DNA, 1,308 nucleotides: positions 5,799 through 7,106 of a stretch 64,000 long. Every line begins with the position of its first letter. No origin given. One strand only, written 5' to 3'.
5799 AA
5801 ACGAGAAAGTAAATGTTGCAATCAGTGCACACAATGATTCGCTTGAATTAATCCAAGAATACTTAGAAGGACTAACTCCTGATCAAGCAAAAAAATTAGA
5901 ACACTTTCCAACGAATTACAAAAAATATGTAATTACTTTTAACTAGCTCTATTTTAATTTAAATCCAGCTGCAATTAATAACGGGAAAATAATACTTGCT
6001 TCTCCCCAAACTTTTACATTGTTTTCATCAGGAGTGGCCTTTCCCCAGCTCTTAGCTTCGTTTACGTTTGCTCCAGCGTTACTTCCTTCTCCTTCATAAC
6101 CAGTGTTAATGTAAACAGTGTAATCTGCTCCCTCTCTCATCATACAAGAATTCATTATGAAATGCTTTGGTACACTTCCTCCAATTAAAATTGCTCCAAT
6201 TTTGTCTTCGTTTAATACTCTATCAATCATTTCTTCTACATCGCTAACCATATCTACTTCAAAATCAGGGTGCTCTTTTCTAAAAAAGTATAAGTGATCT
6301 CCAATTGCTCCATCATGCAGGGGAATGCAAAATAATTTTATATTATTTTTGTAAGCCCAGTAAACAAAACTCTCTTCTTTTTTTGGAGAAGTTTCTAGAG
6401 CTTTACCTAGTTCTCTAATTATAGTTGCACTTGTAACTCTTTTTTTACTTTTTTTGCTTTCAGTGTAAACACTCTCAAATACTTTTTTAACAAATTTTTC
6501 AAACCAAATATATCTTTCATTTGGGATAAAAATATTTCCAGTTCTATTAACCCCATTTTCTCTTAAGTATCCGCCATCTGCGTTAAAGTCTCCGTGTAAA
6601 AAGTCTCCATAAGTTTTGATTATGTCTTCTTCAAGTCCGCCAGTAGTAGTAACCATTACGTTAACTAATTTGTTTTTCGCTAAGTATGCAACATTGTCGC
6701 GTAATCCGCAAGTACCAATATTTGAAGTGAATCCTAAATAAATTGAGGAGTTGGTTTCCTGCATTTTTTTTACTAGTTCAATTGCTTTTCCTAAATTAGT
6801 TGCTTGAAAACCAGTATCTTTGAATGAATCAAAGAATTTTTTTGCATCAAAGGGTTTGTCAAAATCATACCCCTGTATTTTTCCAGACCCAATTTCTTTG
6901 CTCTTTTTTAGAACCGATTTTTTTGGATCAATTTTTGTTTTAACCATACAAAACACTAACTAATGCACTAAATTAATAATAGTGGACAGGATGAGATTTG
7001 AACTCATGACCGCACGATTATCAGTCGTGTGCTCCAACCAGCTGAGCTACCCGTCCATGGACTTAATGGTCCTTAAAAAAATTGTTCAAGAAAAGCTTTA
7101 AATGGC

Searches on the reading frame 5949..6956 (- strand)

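Call 11: search_protein_families(library=pfam, proteins=[window:5949-6956:-], max_evalue=0.001)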
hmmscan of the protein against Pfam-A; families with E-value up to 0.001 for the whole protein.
window:5949-6956:- (335 aa): 1 family
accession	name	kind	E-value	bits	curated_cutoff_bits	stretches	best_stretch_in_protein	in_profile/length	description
PF01916.23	DS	-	1e-97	327.4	27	1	41-330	2-287/288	Deoxyhypusine synthase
